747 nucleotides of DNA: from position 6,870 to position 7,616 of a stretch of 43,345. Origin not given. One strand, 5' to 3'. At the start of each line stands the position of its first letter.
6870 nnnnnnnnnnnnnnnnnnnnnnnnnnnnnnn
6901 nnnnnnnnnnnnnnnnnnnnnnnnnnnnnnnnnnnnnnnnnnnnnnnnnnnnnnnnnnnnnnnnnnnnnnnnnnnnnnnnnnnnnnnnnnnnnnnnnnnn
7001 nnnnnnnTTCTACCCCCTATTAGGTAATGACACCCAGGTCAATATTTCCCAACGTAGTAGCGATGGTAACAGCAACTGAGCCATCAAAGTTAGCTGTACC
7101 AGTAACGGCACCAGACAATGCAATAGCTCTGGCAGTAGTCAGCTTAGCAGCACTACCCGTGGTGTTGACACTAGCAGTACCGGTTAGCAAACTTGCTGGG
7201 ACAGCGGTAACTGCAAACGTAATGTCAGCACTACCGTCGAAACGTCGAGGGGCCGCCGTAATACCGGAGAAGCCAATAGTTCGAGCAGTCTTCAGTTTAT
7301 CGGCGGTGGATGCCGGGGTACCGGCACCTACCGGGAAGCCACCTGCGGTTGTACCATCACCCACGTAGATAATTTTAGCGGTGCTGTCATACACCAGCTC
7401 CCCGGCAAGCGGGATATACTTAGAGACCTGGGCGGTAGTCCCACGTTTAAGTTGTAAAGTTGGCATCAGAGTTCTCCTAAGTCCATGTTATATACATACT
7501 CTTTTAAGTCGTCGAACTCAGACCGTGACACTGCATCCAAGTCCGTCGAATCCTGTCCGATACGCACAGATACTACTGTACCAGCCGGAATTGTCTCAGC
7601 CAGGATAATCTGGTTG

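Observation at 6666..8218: Modular receptor-binding locus: gp17-like adaptor plus two tandem small fibre paralogs, with the tailspike at the other end of the late operon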

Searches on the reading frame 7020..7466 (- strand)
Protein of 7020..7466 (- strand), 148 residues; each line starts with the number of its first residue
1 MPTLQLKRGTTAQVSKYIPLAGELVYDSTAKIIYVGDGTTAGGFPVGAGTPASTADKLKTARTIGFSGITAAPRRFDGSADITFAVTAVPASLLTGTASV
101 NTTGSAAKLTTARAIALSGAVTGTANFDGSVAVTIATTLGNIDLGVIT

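Call 9: search_protein_families(library=pfam, proteins=[window:7020-7466:-], max_evalue=1)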
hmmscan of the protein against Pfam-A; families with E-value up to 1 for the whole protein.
window:7020-7466:- (148 aa): 2 families
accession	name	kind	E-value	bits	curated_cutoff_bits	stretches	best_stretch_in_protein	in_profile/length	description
PF18454.7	Mtd_N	-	3.5e-12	46.5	26.3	1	5-40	2-37/37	Major tropism determinant N-terminal domain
PF18657.6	YDG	-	0.043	14.5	25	1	60-108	1-51/85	YDG domain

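Call 10: search_protein_families(library=phrogs, proteins=[window:7020-7466:-], max_evalue=0.01)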
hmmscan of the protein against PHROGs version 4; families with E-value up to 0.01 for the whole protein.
window:7020-7466:- (148 aa): 17 families
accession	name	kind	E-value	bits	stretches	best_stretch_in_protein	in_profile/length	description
phrog_3018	-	head and packaging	9.7e-16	58.8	2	96-143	92-139/341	head decoration protein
phrog_11011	-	tail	8.9e-12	44.7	2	104-143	533-572/1291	long tail fiber protein distal subunit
phrog_23820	-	tail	9.9e-12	46.3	2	103-140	51-88/221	tail fiber protein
phrog_5181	-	unknown function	4.3e-10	39.5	2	102-141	366-405/763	-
phrog_8378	-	tail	7.3e-10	38.3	2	102-143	335-376/1446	tail fiber protein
phrog_7389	-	tail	1.8e-09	37.8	1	87-142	327-380/732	tail fiber protein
phrog_7098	-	unknown function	3.4e-08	34.5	2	103-140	60-97/202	-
phrog_38759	-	unknown function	6.8e-08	32.4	2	51-97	58-104/920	-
phrog_697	-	head and packaging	1.4e-07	30.2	2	27-104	1425-1498/2079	structural protein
phrog_21722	-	tail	2.7e-07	30.5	1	52-101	44-93/576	long tail fiber protein distal subunit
phrog_22284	-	tail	0.00032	19.8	1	102-139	1006-1043/1236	tail fiber protein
phrog_11393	-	tail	0.00046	20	1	51-89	303-341/538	tail fiber protein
phrog_33377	-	unknown function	0.0012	18.3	0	101-140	63-102/456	-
phrog_6722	-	tail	0.0016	17.9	1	47-127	323-390/974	tail fiber protein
phrog_9648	-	tail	0.0047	18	1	4-46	5-47/152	tail protein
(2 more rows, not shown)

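Call 12: search_dna_similar(query=window:7020-7466:-, collection=phages, mode=protein, max_rows=40, max_evalue=0.001)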
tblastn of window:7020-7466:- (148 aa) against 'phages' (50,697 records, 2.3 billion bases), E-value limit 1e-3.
Records with a match: 112; places in all: 112; records where one place covers at least 80% of the query: 24.
Best place of each record, by identity: 80-90% 2; 60-80% 4; <60% 106.
By first word of the organism name: Salmonella 55; Synechococcus 20; Pseudomonas 11; Enterobacteria 7; Escherichia 2; Vibrio 2; Cyanophage 2; Aeribacillus 2; Xanthomonas 2; Pelagibacter 2; and 5 more.
By host as written in the record: Salmonella sp. 13; Synechococcus 11; Salmonella enterica 11; - 7; Synechococcus sp. WH7803 5; Pseudomonas syringae pv. phaseolicola Cuneo #6_18 4; Salmonella enterica subsp. enterica serovar Anatum 4; Synechococcus sp. CB0101 3; and 39 more.
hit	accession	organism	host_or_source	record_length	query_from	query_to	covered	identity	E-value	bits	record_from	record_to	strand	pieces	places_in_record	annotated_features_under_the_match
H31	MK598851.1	Escherichia phage Minorna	Escherichia coli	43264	1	148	100%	81.6%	3e-80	310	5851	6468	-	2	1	putative tail fiber protein (x2) | ribosome_binding_site | tail fiber protein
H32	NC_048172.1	Escherichia phage Minorna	Escherichia coli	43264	1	148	100%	81.6%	3e-80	310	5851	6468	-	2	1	long tail fiber protein distal subunit | putative tail fiber protein | ribosome_binding_site | tail fiber protein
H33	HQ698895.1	Synechococcus phage S-CBS4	Synechococcus sp. CB0101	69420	23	139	79%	40.3%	1e-8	58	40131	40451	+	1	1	tail fiber protein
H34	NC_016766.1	Synechococcus phage S-CBS4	Synechococcus sp. CB0101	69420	23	139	79%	40.3%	1e-8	58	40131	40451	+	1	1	tail fiber protein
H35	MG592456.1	Vibrio phage 1.081.O._10N.286.52.C2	Shewanella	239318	21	141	82%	37.8%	6e-7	53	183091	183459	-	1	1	intramolecular chaperone auto-processing domain protein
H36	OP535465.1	Synechococcus phage S-CREM1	Synechococcus sp. CB0101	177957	4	140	93%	33.1%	2e-5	49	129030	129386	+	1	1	tail fiber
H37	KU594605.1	Cyanophage S-RIM50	Synechococcus sp.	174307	4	140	93%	33.1%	2e-4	46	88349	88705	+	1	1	hypothetical protein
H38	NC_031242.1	Cyanophage S-RIM50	Synechococcus sp.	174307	4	140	93%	33.1%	2e-4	46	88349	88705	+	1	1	structural protein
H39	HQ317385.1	Synechococcus phage S-RIM8 A.HR5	Synechococcus sp. WH7803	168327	4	140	93%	33.1%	3e-4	45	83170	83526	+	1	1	structural protein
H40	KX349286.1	Synechococcus phage S-RIM8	Synechococcus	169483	4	140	93%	33.1%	3e-4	45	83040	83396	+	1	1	structural protein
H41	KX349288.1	Synechococcus phage S-RIM8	Synechococcus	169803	4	140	93%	33.1%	3e-4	45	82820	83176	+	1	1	structural protein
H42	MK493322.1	Synechococcus phage S-RIM8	Synechococcus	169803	4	140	93%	33.1%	3e-4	45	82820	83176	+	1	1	hypothetical protein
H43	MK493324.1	Synechococcus phage S-RIM8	Synechococcus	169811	4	140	93%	33.1%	3e-4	45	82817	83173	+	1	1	hypothetical protein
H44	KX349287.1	Synechococcus phage S-RIM8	Synechococcus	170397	4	140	93%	33.1%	3e-4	45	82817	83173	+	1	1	structural protein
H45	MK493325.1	Synechococcus phage S-RIM8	Synechococcus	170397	4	140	93%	33.1%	3e-4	45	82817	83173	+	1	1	hypothetical protein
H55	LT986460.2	Pseudomonas phage GP100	-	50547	4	97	64%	47.9%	2e-12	69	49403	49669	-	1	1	Phage tail fiber protein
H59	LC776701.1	Pseudomonas phage Ep4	Pseudomonas syringae pv. actinidiae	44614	4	110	72%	38.3%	8e-11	64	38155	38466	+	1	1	putative tail fiber protein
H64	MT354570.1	Pseudomonas phage phiB1_1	Pseudomonas savastanoi pv. phaseolicola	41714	4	85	55%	42.7%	3e-10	62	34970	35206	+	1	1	tail fiber protein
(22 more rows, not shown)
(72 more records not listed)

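Call 14: get_annotated_region(hit=H59, flank=4000)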
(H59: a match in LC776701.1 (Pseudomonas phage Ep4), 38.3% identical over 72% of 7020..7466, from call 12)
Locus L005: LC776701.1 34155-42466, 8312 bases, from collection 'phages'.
description: Pseudomonas phage Ep4 DNA, complete genome.
organism: Pseudomonas phage Ep4 (NCBI taxid 3057492)
taxonomy: Viruses; Duplodnaviria; Heunggongvirae; Uroviricota; Caudoviricetes; Autographiviridae; Slopekvirinae
host: Pseudomonas syringae pv. actinidiae; source: lesion of kiwifuit canker; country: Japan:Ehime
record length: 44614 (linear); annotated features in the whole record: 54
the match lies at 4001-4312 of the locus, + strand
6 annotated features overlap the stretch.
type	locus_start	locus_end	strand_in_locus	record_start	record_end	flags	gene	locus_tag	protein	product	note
CDS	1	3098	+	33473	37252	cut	-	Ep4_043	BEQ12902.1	putative internal virion protein C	-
CDS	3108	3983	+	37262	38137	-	-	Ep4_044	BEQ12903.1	putative tail fiber protein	-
CDS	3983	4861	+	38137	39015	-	-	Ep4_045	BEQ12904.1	putative tail fiber protein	-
CDS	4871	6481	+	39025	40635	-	-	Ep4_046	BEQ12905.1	putative right-handed parallel beta-helix repeat-containing protein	-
CDS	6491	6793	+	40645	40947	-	-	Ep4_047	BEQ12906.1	putative terminase small subunit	-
CDS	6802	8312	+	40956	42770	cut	-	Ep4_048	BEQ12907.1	putative terminase large subunit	-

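Call 15: get_annotated_region(hit=H64, flank=4000)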
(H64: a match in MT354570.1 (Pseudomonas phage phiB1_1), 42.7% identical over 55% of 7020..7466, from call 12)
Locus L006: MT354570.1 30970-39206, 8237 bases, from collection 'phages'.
description: Pseudomonas phage phiB1_1, complete genome.
organism: Pseudomonas phage phiB1_1 (NCBI taxid 2755402)
taxonomy: Viruses; Duplodnaviria; Heunggongvirae; Uroviricota; Caudoviricetes; Autographiviridae; Krylovirinae
host: Pseudomonas savastanoi pv. phaseolicola; source: soil; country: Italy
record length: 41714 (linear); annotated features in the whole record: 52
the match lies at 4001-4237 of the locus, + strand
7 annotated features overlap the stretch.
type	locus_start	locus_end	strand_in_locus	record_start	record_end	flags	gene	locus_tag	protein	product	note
CDS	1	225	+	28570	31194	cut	-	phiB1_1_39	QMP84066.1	putative lysozyme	-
CDS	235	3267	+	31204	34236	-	-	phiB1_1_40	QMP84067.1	peptidoglycan lytic exotransglycosylase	Phage DNA ejectosome component Gp16, peptidoglycan lytic exotransglycosylase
CDS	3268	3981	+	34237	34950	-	-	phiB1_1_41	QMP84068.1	tail fiber protein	-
CDS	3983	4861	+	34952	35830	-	-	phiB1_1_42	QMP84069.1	tail fiber protein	-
CDS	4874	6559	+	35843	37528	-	-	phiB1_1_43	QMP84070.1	hypothetical protein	-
CDS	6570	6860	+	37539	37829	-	-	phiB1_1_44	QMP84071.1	terminase small subunit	Phage terminase small subunit Gp18, DNA packaging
CDS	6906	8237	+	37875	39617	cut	-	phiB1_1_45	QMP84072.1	terminase large subunit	terminase large subunit Gp19, DNA packaging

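Call 16: get_annotated_region(hit=H55, flank=4000)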
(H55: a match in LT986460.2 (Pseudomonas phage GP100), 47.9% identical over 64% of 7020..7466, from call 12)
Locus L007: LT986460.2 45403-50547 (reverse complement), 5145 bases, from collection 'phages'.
description: Pseudomonas phage GP100 genome assembly, chromosome: 1.
organism: Pseudomonas phage GP100 (NCBI taxid 2055238)
taxonomy: Viruses; Duplodnaviria; Heunggongvirae; Uroviricota; Caudoviricetes; Zobellviridae
host: -; source: -; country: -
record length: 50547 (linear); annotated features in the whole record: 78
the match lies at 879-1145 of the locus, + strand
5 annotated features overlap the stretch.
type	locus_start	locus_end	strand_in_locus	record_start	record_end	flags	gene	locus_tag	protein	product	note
CDS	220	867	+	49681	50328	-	-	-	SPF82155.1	Phage protein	-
CDS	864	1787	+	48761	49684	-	-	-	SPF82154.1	Phage tail fiber protein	-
CDS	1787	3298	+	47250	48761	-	-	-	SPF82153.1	Superfamily member pfam12708 with pectate lyase domain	-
CDS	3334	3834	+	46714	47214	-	-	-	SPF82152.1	Phage protein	-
CDS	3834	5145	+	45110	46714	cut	-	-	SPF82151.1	Phage terminase, large subunit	-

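Call 24: search_solved_structures(query=window:7020-7466:-, max_evalue=1, show_alignments=3)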
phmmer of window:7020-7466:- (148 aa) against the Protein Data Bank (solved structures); distinct sequences matched with E-value up to 1: 7.
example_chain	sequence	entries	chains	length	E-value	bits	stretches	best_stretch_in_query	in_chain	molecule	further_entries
6e3c_C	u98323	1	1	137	8e-08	36.1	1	82-140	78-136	Dec protein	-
1yu0_A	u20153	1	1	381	0.018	18.8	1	4-135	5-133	Major Tropism Determinant (Mtd-P1)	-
1yu1_A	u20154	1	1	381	0.018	18.8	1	4-135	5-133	Major Tropism Determinant (Mtd-P3c)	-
1yu2_A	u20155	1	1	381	0.018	18.8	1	4-135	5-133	Major Tropism Determinant (Mtd-M1)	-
1yu3_A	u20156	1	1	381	0.018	18.8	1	4-135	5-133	Major Tropism Determinant (Mtd-I1)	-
1yu4_A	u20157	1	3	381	0.018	18.8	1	4-135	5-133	Major Tropism Determinant (Mtd-U1)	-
2iou_A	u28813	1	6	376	0.02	18.6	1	5-135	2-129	Major Tropism Determinant P1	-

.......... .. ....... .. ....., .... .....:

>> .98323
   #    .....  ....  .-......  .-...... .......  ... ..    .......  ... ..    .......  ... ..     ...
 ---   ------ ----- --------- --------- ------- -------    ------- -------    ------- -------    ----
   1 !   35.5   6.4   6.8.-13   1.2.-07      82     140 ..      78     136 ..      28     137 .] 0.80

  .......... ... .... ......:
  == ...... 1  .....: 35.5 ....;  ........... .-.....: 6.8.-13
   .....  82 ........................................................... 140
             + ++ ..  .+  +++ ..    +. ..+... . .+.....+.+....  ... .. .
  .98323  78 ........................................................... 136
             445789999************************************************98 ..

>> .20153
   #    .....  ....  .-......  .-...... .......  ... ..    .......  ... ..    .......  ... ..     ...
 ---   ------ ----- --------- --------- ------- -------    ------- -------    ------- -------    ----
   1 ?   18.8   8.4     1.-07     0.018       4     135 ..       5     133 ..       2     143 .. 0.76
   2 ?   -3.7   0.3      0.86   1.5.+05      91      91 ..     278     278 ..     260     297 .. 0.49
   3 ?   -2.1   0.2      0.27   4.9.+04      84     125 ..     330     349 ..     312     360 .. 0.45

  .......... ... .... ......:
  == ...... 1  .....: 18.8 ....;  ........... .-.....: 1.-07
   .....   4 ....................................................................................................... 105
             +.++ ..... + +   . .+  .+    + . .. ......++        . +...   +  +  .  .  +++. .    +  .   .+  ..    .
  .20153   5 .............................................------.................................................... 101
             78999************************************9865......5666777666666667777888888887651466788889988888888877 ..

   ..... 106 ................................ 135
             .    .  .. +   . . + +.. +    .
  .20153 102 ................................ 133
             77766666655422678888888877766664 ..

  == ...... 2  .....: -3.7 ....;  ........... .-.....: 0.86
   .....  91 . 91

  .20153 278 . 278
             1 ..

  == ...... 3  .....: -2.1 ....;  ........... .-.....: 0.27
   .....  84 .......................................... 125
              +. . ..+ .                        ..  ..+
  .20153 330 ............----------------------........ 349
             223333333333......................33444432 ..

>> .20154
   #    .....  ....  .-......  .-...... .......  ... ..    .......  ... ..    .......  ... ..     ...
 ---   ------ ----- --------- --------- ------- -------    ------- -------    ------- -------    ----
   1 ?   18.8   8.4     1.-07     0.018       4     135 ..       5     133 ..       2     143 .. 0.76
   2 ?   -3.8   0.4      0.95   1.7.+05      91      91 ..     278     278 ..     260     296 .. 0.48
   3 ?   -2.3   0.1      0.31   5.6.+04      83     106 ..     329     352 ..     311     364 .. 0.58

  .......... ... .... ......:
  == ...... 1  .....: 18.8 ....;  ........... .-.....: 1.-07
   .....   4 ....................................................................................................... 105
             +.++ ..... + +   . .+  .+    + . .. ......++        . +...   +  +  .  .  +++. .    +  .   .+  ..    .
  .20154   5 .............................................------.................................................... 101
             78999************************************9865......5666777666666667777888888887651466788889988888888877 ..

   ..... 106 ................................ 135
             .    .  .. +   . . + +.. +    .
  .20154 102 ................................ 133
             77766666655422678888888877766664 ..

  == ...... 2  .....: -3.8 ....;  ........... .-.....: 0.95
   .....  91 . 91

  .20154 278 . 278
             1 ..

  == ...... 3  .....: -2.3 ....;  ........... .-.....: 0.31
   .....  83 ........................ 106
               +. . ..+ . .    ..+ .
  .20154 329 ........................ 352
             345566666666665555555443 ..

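Call 30: find_homologous_proteins(query=window:7020-7466:-, max_evalue=0.00001)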
Query window:7020-7466:- (148 aa): 35 proteins with E <= 0.00001 among 796 candidates.
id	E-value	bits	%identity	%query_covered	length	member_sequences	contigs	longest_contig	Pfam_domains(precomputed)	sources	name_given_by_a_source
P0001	1.2e-74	267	93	100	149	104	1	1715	PF18454.8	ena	-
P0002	1.1e-45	173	66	99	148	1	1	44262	PF18454.8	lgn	-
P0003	5.7e-45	171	65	100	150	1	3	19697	PF18454.8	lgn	-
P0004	4.9e-39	152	61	100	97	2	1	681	PF18454.8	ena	-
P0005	2.0e-35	140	54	99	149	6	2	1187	PF18454.8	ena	-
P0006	8.7e-30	122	61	97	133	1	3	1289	PF18454.8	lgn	-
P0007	1.1e-29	121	61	97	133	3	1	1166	PF18454.8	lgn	-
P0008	1.5e-29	121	61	97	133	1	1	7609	PF18454.8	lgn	-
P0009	3.8e-29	120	58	97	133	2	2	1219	PF18454.8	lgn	-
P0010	8.5e-23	99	46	97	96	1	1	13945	PF18454.8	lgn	-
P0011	2.4e-21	94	50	70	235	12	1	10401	PF18454.8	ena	-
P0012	7.6e-17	80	64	57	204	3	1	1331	-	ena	-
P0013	6.7e-13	67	42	91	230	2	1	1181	PF18454.8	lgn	-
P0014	2.3e-11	62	54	45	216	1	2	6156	PF24243.2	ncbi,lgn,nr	ncbi:MAG: pyocin knob domain-containing protein [Tannerellaceae bacterium]|nr:pyocin knob domain-con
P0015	5.4e-11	61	65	37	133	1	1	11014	-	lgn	-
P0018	2.6e-10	59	51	57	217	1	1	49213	PF18454.8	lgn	-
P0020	7.5e-8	51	69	26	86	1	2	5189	PF18454.8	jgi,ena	jgi:hypothetical protein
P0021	1.6e-7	50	36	93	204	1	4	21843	PF18454.8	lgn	-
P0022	3.3e-7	49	34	93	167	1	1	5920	PF18454.8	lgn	-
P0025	9.6e-7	47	37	91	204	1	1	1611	PF18454.8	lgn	-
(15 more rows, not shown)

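Call 31: find_encoding_contigs(protein=P0002, flank=8000, max_places=2)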
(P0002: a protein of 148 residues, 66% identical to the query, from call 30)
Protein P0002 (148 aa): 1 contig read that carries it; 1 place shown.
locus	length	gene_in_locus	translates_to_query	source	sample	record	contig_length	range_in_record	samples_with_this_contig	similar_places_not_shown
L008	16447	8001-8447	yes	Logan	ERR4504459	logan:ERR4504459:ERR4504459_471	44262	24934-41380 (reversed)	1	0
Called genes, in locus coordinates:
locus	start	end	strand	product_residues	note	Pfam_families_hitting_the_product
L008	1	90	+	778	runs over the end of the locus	PF25675:Phage_nozzle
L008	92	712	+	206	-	PF24072:T7_gp14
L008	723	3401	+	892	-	-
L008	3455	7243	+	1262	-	-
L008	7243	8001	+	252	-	PF03906:Phage_T7_tail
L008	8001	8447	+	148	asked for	PF18454:Mtd_N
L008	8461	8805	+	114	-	PF18454:Mtd_N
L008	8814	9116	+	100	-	PF11123:DNA_Packaging_2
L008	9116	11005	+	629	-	PF22530:Terminase-T7_RNaseH-like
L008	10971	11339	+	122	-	-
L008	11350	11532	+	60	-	-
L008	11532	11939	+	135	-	-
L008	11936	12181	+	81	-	PF04971:Phage_holin_2_1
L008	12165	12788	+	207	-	PF00959:Phage_lysozyme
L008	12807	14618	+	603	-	-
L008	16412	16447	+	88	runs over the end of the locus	-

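Call 32: find_encoding_contigs(protein=P0003, flank=8000, max_places=3)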
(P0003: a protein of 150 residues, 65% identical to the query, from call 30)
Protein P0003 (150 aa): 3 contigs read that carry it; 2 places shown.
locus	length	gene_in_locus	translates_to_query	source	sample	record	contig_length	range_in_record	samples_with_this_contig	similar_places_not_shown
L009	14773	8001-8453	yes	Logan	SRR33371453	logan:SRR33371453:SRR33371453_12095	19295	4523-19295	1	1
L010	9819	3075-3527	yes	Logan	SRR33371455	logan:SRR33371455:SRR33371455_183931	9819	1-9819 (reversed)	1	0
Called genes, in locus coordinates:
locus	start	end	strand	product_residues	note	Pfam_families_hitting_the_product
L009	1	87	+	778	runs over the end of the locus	PF25675:Phage_nozzle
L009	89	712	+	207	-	PF24072:T7_gp14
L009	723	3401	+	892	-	-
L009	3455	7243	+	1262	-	-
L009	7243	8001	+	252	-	PF03906:Phage_T7_tail, PF05662:YadA_stalk (weak)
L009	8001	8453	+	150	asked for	PF18454:Mtd_N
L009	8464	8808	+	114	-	PF18454:Mtd_N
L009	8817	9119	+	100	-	PF11123:DNA_Packaging_2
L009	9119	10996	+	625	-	PF22530:Terminase-T7_RNaseH-like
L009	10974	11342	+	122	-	-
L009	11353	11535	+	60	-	-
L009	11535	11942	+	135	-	-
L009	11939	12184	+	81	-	PF04971:Phage_holin_2_1 (weak)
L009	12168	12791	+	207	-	PF00959:Phage_lysozyme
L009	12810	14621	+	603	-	-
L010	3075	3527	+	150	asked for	PF18454:Mtd_N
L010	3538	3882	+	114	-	PF18454:Mtd_N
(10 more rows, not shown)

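Call 33: find_encoding_contigs(protein=P0010, flank=8000, max_places=2)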
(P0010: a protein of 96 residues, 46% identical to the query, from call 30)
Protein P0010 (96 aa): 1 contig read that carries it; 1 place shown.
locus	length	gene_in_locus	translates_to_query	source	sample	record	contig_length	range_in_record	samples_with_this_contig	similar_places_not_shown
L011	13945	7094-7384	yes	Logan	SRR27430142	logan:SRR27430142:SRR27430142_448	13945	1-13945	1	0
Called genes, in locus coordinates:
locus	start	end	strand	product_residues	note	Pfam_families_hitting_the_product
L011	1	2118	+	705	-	?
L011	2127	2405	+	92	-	PF13876:Phage_gp49_66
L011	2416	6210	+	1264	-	-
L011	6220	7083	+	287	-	PF03906:Phage_T7_tail (weak)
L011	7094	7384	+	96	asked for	PF18454:Mtd_N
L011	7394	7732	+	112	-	PF18454:Mtd_N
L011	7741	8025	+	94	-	PF11123:DNA_Packaging_2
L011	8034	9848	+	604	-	PF22530:Terminase-T7_RNaseH-like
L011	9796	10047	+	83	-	-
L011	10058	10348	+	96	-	-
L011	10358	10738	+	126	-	-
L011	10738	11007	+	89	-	PF16080:Phage_holin_2_3 (weak)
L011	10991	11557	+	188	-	PF00959:Phage_lysozyme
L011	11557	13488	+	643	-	PF18668:Tail_spike_N, PF27114:Phage_tail_beta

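Call 37: find_related_loci(query=A1, collection=viral_contigs, flank=4000)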
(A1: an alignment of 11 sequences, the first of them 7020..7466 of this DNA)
Query A1 (148 aa) in viral_contigs; peptide patterns used: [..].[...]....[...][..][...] (x = any residue, [..] = any of these).
51 stretches matched a pattern; 13 encode a relative of the query (tblastn E <= 1e-3); 13 distinct loci.
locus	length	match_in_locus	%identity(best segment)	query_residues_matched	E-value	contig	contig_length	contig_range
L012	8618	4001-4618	93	1-148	2e-84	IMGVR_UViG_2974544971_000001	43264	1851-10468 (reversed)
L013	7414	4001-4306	50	1-104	4e-21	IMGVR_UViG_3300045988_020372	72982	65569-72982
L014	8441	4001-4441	45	3-148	7e-16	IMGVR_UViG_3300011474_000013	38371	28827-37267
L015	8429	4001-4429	61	3-86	7e-14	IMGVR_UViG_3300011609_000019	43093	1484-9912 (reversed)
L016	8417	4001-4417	42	3-147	3e-14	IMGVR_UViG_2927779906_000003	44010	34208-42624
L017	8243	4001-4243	39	1-85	2e-12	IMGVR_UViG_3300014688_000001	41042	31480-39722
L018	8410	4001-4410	41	1-87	3e-12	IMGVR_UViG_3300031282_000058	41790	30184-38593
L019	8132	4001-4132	57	4-47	1e-10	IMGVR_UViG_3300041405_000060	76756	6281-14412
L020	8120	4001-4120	50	4-41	4e-6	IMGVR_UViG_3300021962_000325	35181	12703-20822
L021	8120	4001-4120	50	4-41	4e-6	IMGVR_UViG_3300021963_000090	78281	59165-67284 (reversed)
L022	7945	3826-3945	48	4-41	7e-6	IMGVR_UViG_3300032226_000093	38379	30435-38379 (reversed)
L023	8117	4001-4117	41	2-38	1e-5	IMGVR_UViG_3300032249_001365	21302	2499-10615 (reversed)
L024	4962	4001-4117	46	3-41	2e-5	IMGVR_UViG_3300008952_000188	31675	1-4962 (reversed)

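Call 66: predict_structure(alignment_id=A5)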
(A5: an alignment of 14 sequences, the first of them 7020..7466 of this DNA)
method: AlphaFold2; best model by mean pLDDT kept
length: 148 residues; sequences in the alignment: 14
mean_pLDDT: 70.2   pTM: 0.36
mean pLDDT of the five models: 70.2, 69.5, 65.5, 65.4, 57.0
residues with pLDDT >= 90: 36; 70-90: 39; 50-70: 58; < 50: 15
segments of 3 or more residues with pLDDT < 50: 98-106, 145-148
pLDDT, mean of each block of 10 residues (from residue 1): 87 95 93 92 77 61 76 78 72 52 48 57 57 56 50
secondary structure, 60 per line:
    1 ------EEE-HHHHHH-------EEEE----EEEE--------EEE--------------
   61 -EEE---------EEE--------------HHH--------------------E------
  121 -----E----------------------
elements in order: E7-9 H11-16 E24-27 E32-35 E44-46 E62-64 E74-76
